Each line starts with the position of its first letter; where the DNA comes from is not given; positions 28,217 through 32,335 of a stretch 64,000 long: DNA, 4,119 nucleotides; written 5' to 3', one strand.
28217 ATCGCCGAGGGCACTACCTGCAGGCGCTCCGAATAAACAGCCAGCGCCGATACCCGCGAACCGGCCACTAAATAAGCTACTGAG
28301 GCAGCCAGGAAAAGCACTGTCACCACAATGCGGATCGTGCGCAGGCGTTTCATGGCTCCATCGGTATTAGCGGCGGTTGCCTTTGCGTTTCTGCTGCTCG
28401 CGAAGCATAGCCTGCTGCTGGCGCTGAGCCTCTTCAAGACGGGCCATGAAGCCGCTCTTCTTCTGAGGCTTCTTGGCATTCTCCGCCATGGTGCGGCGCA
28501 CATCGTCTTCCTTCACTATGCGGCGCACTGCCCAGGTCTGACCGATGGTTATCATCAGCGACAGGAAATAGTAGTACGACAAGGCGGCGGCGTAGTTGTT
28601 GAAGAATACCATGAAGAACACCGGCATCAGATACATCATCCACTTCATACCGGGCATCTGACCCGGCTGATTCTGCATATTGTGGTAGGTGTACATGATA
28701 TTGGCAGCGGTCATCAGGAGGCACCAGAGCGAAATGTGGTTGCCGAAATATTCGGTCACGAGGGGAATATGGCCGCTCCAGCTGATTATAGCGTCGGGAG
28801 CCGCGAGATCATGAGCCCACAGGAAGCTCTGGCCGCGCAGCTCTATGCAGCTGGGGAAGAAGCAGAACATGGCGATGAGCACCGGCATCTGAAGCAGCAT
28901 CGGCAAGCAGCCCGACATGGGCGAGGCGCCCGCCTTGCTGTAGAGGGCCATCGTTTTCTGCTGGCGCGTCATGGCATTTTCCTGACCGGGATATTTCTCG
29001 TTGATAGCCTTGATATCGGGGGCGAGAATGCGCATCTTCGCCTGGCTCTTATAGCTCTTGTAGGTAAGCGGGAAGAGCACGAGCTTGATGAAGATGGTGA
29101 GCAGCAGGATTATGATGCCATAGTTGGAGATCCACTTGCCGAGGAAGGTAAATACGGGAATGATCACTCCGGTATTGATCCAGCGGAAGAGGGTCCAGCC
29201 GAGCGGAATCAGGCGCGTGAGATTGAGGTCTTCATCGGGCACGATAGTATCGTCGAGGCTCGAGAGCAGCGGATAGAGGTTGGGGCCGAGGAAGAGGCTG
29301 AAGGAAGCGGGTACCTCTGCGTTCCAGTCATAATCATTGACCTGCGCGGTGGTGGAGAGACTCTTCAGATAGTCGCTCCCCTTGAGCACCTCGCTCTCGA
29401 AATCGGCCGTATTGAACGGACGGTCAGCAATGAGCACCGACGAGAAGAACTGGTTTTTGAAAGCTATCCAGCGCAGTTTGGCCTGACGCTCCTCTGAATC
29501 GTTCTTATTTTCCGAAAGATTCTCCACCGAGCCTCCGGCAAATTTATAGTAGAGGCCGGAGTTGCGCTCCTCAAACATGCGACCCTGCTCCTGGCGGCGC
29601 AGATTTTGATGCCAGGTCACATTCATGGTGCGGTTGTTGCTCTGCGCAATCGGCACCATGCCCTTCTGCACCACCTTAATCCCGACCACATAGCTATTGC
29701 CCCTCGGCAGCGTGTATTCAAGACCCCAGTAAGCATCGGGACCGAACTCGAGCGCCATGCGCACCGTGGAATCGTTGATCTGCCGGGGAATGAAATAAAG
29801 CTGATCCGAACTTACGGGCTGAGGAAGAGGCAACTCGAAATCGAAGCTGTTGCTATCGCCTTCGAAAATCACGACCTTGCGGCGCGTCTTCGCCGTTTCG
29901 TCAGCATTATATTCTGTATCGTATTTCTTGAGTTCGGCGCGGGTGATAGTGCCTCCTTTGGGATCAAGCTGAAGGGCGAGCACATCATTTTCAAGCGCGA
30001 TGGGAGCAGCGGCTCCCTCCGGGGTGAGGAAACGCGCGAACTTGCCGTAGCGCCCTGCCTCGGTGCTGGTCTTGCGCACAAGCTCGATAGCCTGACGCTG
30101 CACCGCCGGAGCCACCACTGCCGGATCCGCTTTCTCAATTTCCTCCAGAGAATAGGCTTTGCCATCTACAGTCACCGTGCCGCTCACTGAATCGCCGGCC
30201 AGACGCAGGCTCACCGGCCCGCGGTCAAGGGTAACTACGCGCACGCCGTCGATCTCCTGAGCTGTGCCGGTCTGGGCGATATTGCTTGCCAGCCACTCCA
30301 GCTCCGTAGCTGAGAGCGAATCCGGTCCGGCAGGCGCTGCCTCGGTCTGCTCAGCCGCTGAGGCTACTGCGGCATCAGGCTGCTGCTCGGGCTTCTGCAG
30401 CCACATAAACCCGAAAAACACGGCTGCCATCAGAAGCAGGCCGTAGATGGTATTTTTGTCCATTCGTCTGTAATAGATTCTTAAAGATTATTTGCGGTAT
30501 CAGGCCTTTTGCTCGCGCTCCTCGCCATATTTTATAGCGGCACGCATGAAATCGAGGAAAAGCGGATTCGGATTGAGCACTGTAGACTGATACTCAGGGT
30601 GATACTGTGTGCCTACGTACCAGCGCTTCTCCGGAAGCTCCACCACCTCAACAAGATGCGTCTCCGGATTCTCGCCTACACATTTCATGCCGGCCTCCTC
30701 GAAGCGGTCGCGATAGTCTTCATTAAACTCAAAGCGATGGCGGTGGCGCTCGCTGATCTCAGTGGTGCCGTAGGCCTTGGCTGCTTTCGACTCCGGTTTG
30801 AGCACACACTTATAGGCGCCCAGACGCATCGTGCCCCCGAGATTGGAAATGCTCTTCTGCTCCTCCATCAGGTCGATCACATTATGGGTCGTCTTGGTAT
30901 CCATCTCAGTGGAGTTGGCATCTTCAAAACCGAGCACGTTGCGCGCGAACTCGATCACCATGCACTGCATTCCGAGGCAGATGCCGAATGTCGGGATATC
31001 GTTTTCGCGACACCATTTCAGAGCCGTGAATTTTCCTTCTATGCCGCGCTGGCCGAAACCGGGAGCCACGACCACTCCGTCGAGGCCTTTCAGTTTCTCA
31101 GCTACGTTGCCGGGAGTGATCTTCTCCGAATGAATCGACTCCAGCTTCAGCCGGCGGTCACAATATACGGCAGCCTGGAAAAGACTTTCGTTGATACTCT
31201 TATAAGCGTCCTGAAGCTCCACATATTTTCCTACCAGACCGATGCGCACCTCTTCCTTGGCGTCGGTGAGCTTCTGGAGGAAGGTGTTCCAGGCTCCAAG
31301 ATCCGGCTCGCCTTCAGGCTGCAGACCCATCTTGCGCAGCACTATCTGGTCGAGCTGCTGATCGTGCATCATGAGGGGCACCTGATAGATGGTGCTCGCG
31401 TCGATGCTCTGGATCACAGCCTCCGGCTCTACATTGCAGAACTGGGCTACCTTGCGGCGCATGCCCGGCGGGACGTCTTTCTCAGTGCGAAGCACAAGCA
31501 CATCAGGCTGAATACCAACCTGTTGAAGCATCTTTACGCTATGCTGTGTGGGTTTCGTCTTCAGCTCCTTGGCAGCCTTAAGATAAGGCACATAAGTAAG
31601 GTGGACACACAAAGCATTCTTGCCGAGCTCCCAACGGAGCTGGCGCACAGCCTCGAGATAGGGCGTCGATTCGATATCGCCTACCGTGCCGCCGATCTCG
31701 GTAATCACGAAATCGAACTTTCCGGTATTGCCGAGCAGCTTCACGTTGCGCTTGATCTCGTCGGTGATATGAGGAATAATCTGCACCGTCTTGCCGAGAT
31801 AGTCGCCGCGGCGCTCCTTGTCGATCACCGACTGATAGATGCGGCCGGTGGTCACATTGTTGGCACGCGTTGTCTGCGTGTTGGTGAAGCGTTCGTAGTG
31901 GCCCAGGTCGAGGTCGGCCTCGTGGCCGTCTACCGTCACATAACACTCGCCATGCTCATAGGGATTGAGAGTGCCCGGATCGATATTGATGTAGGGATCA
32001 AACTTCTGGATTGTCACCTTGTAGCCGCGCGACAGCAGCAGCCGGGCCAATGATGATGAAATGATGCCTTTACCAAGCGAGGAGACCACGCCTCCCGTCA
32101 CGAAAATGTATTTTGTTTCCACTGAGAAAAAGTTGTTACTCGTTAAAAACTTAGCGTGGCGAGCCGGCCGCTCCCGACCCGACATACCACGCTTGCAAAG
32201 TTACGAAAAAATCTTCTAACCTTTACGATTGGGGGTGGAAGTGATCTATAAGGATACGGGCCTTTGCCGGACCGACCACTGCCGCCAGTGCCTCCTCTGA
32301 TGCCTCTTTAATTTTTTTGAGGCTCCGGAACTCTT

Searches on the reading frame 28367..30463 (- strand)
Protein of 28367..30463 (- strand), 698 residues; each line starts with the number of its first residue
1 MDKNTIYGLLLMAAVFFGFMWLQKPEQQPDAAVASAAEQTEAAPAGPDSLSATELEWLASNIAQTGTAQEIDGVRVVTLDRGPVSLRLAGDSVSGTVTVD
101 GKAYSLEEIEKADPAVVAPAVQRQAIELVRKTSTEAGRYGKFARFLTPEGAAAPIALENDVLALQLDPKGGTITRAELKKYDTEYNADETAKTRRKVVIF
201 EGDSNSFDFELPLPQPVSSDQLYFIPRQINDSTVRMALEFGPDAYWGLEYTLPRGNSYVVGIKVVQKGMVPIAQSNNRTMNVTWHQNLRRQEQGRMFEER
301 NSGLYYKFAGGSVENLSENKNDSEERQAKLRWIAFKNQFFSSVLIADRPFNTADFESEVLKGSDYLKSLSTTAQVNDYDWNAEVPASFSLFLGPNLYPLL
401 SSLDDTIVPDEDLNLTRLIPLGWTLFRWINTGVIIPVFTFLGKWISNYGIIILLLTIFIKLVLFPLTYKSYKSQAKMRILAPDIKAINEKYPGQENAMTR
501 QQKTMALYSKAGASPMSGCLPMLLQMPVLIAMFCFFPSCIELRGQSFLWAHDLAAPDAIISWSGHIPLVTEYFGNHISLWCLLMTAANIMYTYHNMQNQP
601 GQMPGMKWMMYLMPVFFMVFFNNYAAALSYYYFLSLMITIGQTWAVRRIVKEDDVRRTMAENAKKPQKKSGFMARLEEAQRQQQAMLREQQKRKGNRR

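Call 48: search_protein_families(library=pfam, proteins=[window:28367-30463:-], max_evalue=1e-8)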
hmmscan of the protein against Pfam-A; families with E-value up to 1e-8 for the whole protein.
window:28367-30463:- (698 aa): 2 families
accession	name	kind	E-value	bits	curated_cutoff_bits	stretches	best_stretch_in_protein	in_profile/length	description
PF02096.25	60KD_IMP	-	2.4e-51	174.4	35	1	448-648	1-163/163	60Kd inner membrane protein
PF14849.12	YidC_periplas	-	3e-19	70.5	24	1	155-430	2-277/283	YidC periplasmic domain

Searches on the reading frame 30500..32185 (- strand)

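Call 48: search_protein_families(library=pfam, proteins=[window:30500-32185:-], max_evalue=1e-8)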
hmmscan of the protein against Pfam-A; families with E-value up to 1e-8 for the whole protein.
window:30500-32185:- (561 aa): 2 families
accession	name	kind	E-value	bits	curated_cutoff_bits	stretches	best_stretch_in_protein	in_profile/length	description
PF06418.20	CTP_synth_N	-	6.5e-125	416.3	26.1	1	25-288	1-265/265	CTP synthase N-terminus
PF00117.34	GATase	-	1.4e-38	132.9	22.8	1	324-548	2-189/190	Glutamine amidotransferase class-I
